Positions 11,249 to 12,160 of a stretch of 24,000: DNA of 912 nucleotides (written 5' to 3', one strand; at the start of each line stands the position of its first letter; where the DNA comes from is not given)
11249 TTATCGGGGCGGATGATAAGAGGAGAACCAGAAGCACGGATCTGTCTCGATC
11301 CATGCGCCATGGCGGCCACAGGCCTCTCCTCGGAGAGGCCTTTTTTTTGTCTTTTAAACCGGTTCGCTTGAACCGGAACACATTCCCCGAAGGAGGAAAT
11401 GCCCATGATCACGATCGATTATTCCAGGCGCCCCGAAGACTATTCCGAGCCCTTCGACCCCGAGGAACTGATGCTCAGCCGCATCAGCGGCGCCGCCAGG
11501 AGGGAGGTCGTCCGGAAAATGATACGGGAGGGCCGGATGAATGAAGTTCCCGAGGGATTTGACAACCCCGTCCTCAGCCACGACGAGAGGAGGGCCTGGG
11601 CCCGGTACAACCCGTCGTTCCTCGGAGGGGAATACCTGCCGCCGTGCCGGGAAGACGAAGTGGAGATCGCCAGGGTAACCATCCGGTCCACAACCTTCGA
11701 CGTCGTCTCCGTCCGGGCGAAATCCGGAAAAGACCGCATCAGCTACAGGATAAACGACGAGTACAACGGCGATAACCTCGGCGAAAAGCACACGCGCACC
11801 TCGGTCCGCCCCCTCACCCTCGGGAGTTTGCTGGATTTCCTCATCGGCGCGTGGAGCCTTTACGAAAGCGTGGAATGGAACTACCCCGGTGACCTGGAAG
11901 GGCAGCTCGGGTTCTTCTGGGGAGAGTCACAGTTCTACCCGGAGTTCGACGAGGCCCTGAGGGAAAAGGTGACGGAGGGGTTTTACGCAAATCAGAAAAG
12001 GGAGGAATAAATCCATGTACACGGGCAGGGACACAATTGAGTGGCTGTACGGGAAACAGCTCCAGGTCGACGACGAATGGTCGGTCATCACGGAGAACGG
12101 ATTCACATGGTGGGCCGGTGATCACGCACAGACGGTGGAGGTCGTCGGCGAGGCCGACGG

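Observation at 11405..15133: Tightly packed operon of small proteins with no recognisable family, sitting between a riboswitch and a type IV restriction module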

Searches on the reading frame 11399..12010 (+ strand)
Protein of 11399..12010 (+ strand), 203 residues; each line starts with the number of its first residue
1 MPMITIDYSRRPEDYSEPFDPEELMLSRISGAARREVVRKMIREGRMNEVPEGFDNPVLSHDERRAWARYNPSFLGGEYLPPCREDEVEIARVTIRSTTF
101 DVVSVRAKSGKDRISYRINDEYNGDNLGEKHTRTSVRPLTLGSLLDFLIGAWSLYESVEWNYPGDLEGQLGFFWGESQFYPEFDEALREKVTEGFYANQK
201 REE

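Call 3: search_protein_families(library=pfam, proteins=[window:11399-12010:+], max_evalue=1)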
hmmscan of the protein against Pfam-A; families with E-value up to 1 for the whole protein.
window:11399-12010:+ (203 aa): 1 family
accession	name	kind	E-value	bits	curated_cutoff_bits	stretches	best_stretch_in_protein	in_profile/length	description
PF01280.26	Ribosomal_L19e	-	0.09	13.2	25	1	19-45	22-46/53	Ribosomal protein L19e, N-terminal domain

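Call 4: search_protein_families(library=padloc, proteins=[window:11399-12010:+], max_evalue=1)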
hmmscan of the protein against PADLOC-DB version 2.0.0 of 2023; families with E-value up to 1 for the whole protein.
window:11399-12010:+ (203 aa): 2 families
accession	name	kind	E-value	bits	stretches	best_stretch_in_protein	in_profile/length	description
PDLC00196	HamA2|HamA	-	0.011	13.2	1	167-190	157-180/315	DUF1837 domain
PDLC00163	HamA1|HamA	-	0.043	11.2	1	167-189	157-179/314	DUF1837 domain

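Call 5: search_protein_families(library=ncbifam, proteins=[window:11399-12010:+], max_evalue=1)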
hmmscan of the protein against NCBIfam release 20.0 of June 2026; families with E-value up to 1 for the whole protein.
window:11399-12010:+ (203 aa): 0 families

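Call 11: find_homologous_proteins(query=window:11399-12010:+)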
Query window:11399-12010:+ (203 aa): 67 proteins with E <= 0.001 among 184 candidates.
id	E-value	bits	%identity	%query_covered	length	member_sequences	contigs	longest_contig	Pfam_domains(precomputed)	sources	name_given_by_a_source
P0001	6.1e-121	420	93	99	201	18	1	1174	-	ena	-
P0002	3.5e-103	362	82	99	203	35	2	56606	-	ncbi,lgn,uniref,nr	ncbi:hypothetical protein C8D99_1202 [Aminivibrio pyruvatiphilus]|uniref:Uncharacterized protein n=1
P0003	3.4e-98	345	78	99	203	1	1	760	-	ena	-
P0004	2.4e-80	287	66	97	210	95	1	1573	-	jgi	-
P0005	2.4e-78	281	65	97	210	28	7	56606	-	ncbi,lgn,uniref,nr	ncbi:hypothetical protein C8D99_1203 [Aminivibrio pyruvatiphilus]|uniref:Uncharacterized protein n=1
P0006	3.8e-78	280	64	97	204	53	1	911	-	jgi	-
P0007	2.2e-77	277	64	97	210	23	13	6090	-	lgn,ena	-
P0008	3.0e-73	264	62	96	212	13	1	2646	-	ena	-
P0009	3.4e-69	251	58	99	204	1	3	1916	-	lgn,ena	-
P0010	6.7e-68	247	97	57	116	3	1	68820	-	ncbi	-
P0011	1.6e-50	190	49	93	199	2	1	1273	-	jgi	-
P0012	6.3e-49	185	46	97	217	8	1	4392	-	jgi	jgi:hypothetical protein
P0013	1.4e-47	180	49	93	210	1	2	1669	-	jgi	jgi:hypothetical protein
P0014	2.5e-47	179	52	83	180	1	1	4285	-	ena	-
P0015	3.6e-47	179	46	97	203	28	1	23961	-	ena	-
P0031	4.3e-40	156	43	96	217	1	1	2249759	-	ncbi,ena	-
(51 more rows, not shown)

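Call 12: find_encoding_contigs(protein=P0002, flank=10000, max_places=3)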
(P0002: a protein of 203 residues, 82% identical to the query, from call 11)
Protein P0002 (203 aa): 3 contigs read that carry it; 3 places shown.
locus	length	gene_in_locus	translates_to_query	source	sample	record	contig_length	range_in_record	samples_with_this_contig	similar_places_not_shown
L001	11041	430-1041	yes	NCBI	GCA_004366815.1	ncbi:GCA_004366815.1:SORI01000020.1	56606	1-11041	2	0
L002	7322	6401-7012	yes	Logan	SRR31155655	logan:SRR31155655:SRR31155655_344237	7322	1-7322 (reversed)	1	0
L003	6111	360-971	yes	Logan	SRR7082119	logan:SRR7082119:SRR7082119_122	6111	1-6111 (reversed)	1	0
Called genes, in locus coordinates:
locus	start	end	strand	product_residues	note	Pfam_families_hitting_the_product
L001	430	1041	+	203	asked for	-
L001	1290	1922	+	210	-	-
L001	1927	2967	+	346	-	-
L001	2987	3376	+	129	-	-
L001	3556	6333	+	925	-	PF13091:PLDc_2 (weak), PF00270:DEAD, PF04851:ResIII, PF00271:Helicase_C, PF26350:DUF8090, PF11907:DUF3427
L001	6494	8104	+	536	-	PF01609:DDE_Tnp_1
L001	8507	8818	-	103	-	PF01695:IstB_IS21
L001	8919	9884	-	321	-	-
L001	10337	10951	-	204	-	PF22043:DUF6935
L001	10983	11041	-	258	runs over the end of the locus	-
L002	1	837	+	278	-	?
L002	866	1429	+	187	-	PF07331:TctB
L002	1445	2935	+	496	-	PF01970:TctA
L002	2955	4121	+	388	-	PF01408:GFO_IDH_MocA, PF03447:NAD_binding_3 (weak), PF22725:GFO_IDH_MocA_C3 (weak)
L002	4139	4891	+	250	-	PF01182:Glucosamine_iso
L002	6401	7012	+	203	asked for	-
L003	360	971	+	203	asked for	-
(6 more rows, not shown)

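Call 13: find_encoding_contigs(protein=P0031, flank=10000, max_places=2)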
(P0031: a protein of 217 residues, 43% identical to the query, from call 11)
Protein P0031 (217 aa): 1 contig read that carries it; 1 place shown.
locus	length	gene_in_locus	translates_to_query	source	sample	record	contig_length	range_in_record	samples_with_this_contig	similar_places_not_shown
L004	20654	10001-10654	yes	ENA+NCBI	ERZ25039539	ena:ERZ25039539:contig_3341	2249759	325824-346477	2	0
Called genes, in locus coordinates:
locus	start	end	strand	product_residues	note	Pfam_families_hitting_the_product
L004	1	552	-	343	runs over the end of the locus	PF00493:MCM (weak), PF00158:Sigma54_activat (faint), PF07724:AAA_2, PF07728:AAA_5 (weak), PF13401:AAA_22 (faint), PF00004:AAA, PF10431:ClpB_D2-small (weak)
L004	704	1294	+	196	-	PF06736:TMEM175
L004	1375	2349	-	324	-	PF18885:DUF5648 (faint)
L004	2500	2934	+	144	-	PF04314:LpqE-like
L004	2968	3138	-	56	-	-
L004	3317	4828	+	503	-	PF11074:DUF2779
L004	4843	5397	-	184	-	PF13280:WYL, PF25583:WCX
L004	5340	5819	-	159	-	-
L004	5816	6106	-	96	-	PF14076:DUF4258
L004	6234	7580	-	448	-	PF00092:VWA, PF13519:VWA_2, PF13768:VWA_3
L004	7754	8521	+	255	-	-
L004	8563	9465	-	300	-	PF11219:DUF3014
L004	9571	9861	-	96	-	PF07045:DUF1330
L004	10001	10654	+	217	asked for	-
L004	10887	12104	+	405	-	PF05977:MFS_3, PF07690:MFS_1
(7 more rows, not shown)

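Call 22: find_related_loci(query=A1, collection=genome_contigs, flank=8000)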
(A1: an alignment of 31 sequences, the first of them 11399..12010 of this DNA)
Query A1 (203 aa) in genome_contigs; peptide patterns used: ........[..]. (x = any residue, [..] = any of these).
290 stretches matched a pattern; 269 encode a relative of the query (tblastn E <= 1e-3); the best 80 are kept; 80 distinct loci.
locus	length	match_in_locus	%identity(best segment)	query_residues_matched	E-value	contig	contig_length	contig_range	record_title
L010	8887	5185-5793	98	1-203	2e-133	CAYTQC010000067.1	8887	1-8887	MAG TPA_asm: uncultured Synergistaceae bacterium isolate SRP192927_co6_453 genome assembly, contig: NODE_20661_length_88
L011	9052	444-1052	82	1-203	2e-109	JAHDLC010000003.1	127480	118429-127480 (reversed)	MAG: Synergistaceae bacterium isolate LM3-B4.3 k141_66930, whole genome shotgun sequence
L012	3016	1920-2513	50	3-195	2e-55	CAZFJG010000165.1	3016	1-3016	MAG TPA_asm: uncultured Synergistales bacterium isolate binchicken_co218_267 genome assembly, contig: NODE_48208_length_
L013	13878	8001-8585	46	4-200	2e-53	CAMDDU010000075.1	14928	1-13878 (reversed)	MAG: Bordetella parapertussis isolate ME-08apr19-187 genome assembly, contig: ME-08apr19-C8537, whole genome shotgun seq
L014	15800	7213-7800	44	5-200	1e-53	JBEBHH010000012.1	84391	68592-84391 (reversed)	MAG: Gammaproteobacteria bacterium isolate ATF_17 NODE_51_length_84391_cov_7.648721, whole genome shotgun sequence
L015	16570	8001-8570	47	6-195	9e-53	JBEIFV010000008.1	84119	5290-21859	MAG: Burkholderiales bacterium isolate Sample-102-S76-bin-101 Sample_102_S76-bin_101-k141_2193722, whole genome shotgun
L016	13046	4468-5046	45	1-195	1e-52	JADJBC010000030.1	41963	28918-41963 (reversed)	MAG: Candidatus Aalborgicola danicus isolate AalW_18-Q3-R10-53_MAXAC.171 tig00040072-10-421660, whole genome shotgun seq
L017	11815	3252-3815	46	4-191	3e-52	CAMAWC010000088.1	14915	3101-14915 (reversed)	MAG: Bordetella parapertussis isolate MaH-09apr19-245 genome assembly, contig: MaH-09apr19-C9971, whole genome shotgun s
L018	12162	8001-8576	45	4-195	5e-52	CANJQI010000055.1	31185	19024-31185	MAG: Betaproteobacteria bacterium isolate RH-23may17-68 genome assembly, contig: RH-23may17-C10190, whole genome shotgun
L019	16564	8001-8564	49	5-193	2e-51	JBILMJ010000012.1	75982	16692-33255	MAG: Steroidobacteraceae bacterium isolate ME2017-08-18_3300034012_group7_bin80 Rohwer_bin2483_scaffold_72_c1, whole gen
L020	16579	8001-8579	44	1-195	5e-51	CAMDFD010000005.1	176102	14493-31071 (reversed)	MAG: Bordetella parapertussis isolate MsE-30apr19-149 genome assembly, contig: MsE-30apr19-C62, whole genome shotgun seq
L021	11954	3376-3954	47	6-199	1e-50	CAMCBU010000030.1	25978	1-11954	MAG: Klebsiella pneumoniae isolate MaE-04nov19-196 genome assembly, contig: MaE-04nov19-C2221, whole genome shotgun sequ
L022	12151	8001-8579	42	1-195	7e-51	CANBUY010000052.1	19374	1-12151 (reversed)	MAG: Comamonadaceae bacterium isolate JR-MC-D-240519-141 genome assembly, contig: JR-MC-D-240519-C3551, whole genome sho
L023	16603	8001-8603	41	1-203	8e-51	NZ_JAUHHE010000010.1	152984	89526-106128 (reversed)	Zwartia vadi strain IMCC34845 NODE_10_length_152984_cov_54.801991, whole genome shotgun sequence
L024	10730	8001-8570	48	6-195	2e-50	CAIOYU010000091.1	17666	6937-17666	MAG: uncultured actinobacterium isolate Loclat_bin-09341 genome assembly, contig: bin-09341:091/781, whole genome shotgu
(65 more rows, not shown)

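Call 24: predict_structure(alignment_id=A1)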
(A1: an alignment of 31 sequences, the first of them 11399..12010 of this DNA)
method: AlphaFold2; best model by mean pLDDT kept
length: 203 residues; sequences in the alignment: 31
mean_pLDDT: 91.3   pTM: 0.87
mean pLDDT of the five models: 91.3, 90.9, 89.1, 88.9, 88.5
residues with pLDDT >= 90: 154; 70-90: 44; 50-70: 3; < 50: 2
segments of 3 or more residues with pLDDT < 50: none
pLDDT, mean of each block of 10 residues (from residue 1): 78 85 89 94 92 89 92 93 91 93 95 95 80 96 96 91 96 95 97 93 80
secondary structure, 60 per line:
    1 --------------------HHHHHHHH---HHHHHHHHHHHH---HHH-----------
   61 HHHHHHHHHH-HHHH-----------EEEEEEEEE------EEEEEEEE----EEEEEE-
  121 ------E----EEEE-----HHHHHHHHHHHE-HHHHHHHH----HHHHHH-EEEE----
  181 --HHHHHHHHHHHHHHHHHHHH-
elements in order: H21-28 H32-43 H61-70 H72-75 E87-95 E102-109 E114-119 E132-135 H141-151 H154-161 H166-171 E173-176 H183-202
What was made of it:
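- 11405..12010 (+): A1, 201 aa: member of the unannotated, SAM-riboswitch-associated family A. AF2 model pLDDT 91.3 (call 24).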

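Call 30: fold_search(model_id=the predicted structure, library=pdb)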
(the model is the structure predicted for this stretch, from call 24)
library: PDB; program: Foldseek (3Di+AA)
matches with E <= 10: 346; with E <= 0.001: 0
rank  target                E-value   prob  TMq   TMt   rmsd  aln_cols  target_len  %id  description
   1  1ukf                  7.4e-01  0.07  0.15  0.16  14.2       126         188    8  Crystal Structure of Pseudomonas Avirulence Protein AvrPphB (released 2003-12-09)
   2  8zux_A                7.9e-01  0.05  0.11  0.05  16.8       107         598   15  Structure of G668R-hPCC (released 2025-11-19)
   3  3bod                  8.9e-01  0.08  0.12  0.13   8.0        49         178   16  Structure of mouse beta-neurexin 1 (released 2008-03-25)
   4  8zuz_A                1.1e+00  0.06  0.12  0.04  16.6       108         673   16  Structure of G131R-hPCC BCCP-BC Conformation (released 2025-11-19)
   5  2r1d_B                1.3e+00  0.08  0.12  0.13   5.6        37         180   19  Crystal structure of rat neurexin 1beta in the Ca2+ containing form (released 2008-04-01)
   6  2r1d_F                1.4e+00  0.08  0.12  0.13   5.6        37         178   19  Crystal structure of rat neurexin 1beta in the Ca2+ containing form (released 2008-04-01)
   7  1c4r_G                1.4e+00  0.07  0.12  0.13   8.0        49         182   18  THE STRUCTURE OF THE LIGAND-BINDING DOMAIN OF NEUREXIN 1BETA: REGULATION OF LNS DOMAIN FUNCTION BY ALTERNATIVE SPLICIN (released 2000-10-04)
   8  6nu9                  1.4e+00  0.06  0.12  0.14   6.2        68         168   12  Crystal Structure of a Zinc-Binding Non-Structural Protein from the Hepatitis E Virus (released 2019-02-13)
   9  2ggj_A                1.4e+00  0.03  0.09  0.06  14.3        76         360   17  The mutant Y218C of Deinococcus Radiodurans N-acylamino acid racemase (released 2006-04-11)
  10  2r1b_B                1.4e+00  0.07  0.13  0.13   5.2        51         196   16  Crystal Structure of rat neurexin 1beta with a splice insert at SS#4 (released 2008-03-25)
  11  2r1b_A                1.4e+00  0.07  0.13  0.13   5.3        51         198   16  Crystal Structure of rat neurexin 1beta with a splice insert at SS#4 (released 2008-03-25)
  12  8ye8_B                1.4e+00  0.06  0.12  0.17   8.3        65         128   15  Crystal structure of mouse BAHCC1 TTD domain in complex with H4K20me1 peptide (released 2025-07-16)
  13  8i4m_S                1.6e+00  0.02  0.15  0.07  27.0       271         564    9  Portal-tail complex structure of the Cyanophage P-SCSP1u (released 2023-11-01)
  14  7zty                  1.7e+00  0.18  0.18  0.11   5.6        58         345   17  Structure of Vps39 N-terminal domain from Chaetomium thermophilum (released 2022-09-21)
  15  1c4r_E                1.7e+00  0.08  0.15  0.16   6.2        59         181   14  THE STRUCTURE OF THE LIGAND-BINDING DOMAIN OF NEUREXIN 1BETA: REGULATION OF LNS DOMAIN FUNCTION BY ALTERNATIVE SPLICIN (released 2000-10-04)
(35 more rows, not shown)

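Call 43: search_protein_families(library=phrogs, proteins=[window:11399-12010:+], max_evalue=0.1)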
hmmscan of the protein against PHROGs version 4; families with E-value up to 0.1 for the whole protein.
window:11399-12010:+ (203 aa): 1 family
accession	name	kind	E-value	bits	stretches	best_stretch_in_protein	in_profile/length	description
phrog_33905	-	unknown function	0.087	13.6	0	89-120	36-68/72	-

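Call 44: search_dna_similar(query=window:11399-12010:+, collection=plasmids, mode=protein, max_evalue=0.001)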
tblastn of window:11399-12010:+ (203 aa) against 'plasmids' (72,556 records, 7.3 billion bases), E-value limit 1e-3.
No match.

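Call 45: search_dna_similar(query=window:11399-12010:+, collection=phages, mode=protein, max_evalue=0.001)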
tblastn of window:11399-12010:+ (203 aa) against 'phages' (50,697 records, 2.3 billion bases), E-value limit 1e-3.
No match.

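Call 57: search_solved_structures(query=A1, max_evalue=10)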
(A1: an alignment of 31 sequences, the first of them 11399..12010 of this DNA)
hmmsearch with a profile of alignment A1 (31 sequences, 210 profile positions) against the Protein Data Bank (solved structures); distinct sequences matched with E-value up to 10: 1.
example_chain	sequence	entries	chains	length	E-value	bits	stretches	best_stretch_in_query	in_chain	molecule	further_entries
1oqc_A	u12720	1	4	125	1.2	12.2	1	151-200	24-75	augmenter of liver regeneration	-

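Call 62: fold_search(model_id=the predicted structure, library=viral)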
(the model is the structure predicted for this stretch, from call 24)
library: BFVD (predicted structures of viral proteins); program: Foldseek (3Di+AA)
matches with E <= 10: 604; with E <= 0.001: 0
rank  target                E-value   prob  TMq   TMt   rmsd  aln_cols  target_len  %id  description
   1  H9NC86                3.2e-01  0.21  0.26  0.30   7.1       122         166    6  (no name in the UniProt tables at hand)
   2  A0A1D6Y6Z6            3.2e-01  0.13  0.18  0.22  10.1       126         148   10  (no name in the UniProt tables at hand)
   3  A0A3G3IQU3            3.4e-01  0.35  0.25  0.45   8.5       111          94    9  (no name in the UniProt tables at hand)
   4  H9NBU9                4.0e-01  0.05  0.17  0.09  18.3       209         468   14  (no name in the UniProt tables at hand)
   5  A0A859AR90            4.0e-01  0.04  0.10  0.08  13.8       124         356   14  Polyprotein (Fragment) [Hepacivirus hominis]
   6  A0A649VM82            4.6e-01  0.03  0.12  0.11  18.0       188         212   13  Uncharacterized protein [Arthrobacter phage Mufasa8]
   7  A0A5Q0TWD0            4.8e-01  0.44  0.14  0.27   2.0        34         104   20  Uncharacterized protein [uncultured virus]
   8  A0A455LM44            4.8e-01  0.12  0.17  0.22  13.4       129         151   15  Uncharacterized protein [Mycobacterium phage CRB2]
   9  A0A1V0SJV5            4.8e-01  0.04  0.14  0.15  15.9       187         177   10  Uncharacterized protein [Klosneuvirus KNV1]
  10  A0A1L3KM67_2          4.8e-01  0.03  0.07  0.02  25.6       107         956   13  (no name in the UniProt tables at hand)
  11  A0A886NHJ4            5.1e-01  0.08  0.11  0.19  13.9        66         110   15  (no name in the UniProt tables at hand)
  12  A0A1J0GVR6            5.5e-01  0.18  0.17  0.25   4.5        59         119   12  Uncharacterized protein [Streptomyces phage BRock]
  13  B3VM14                5.8e-01  0.07  0.16  0.17  28.8       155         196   15  Uncharacterized protein [Mycobacterium phage Nigel]
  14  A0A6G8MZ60            6.1e-01  0.08  0.12  0.22  12.3        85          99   14  Uncharacterized protein [Cedratvirus kamchatka]
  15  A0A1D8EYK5            6.1e-01  0.07  0.16  0.12  26.5       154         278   12  Uncharacterized protein [Mycobacterium phage Fortunato]
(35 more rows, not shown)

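Call 71: find_homologous_proteins(query=A1, max_evalue=0.001)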
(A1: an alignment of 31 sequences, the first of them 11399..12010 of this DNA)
Query A1 (31 sequences) (203 aa, profile of the alignment): 3458 proteins with E <= 0.001 among 8000 candidates; the best 120 are listed.
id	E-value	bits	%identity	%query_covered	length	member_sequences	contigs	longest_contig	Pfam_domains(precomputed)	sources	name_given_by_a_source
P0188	1.2e-88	315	46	93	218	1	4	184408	-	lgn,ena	-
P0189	3.2e-88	313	44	95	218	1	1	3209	-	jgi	-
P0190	1.3e-87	311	46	96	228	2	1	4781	-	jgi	jgi:hypothetical protein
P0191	1.3e-87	311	46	96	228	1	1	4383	-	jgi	jgi:hypothetical protein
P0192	1.3e-86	308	45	93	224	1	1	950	-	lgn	-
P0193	2.4e-86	307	43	92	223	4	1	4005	-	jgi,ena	-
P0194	4.3e-86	306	43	98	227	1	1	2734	-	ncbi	-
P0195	1.2e-85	305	43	97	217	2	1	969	-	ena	-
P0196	1.3e-85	305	48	92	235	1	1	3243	-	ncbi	-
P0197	2.0e-85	304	47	92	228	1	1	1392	-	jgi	jgi:hypothetical protein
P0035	2.0e-85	304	43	97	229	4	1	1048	-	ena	-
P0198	2.4e-85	304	46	94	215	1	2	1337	-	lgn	-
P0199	2.7e-85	304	45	88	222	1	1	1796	-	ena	-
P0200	2.8e-85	304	46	88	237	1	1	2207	-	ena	-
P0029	3.5e-85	303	45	92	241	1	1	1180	-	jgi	jgi:hypothetical protein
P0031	8.3e-84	299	43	96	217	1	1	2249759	-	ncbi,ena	-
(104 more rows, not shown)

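Call 89: find_related_loci(query=A1, collection=viral_contigs, flank=6000)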
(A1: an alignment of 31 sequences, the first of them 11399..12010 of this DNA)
Query A1 (203 aa) in viral_contigs; peptide patterns used: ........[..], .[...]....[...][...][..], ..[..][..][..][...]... (x = any residue, [..] = any of these).
53 stretches matched a pattern, but none encodes a relative of the query by tblastn (E <= 1e-3).
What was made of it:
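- No A relative in phage, plasmid or IMG/VR collections (calls 44, 45, 89).
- Tried and rejected: tblastn of A against plasmid and phage collections, and a scan of IMG/VR, found no match (calls 44, 45, 89).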

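Call 93: find_encoding_contigs(protein=P0010, flank=10000, max_places=2)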
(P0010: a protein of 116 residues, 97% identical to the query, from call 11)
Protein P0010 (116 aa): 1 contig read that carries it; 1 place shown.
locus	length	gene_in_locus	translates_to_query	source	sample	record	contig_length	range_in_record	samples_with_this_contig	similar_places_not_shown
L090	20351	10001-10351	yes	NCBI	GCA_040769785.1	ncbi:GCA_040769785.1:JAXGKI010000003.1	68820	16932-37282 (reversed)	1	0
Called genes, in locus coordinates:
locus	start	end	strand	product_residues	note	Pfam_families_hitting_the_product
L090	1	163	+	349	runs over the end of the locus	PF03576:Peptidase_S58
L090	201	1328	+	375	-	PF01244:Peptidase_M19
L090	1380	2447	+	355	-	-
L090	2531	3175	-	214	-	PF03995:Inhibitor_I36 (faint), PF08964:Crystall_3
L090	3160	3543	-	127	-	-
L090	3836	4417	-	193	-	PF03995:Inhibitor_I36 (weak)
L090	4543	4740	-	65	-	-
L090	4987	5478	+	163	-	PF00266:Aminotran_5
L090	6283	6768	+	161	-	PF00586:AIRS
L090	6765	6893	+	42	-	-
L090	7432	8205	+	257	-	-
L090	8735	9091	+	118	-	-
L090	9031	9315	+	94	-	-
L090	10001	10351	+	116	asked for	-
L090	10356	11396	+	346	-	-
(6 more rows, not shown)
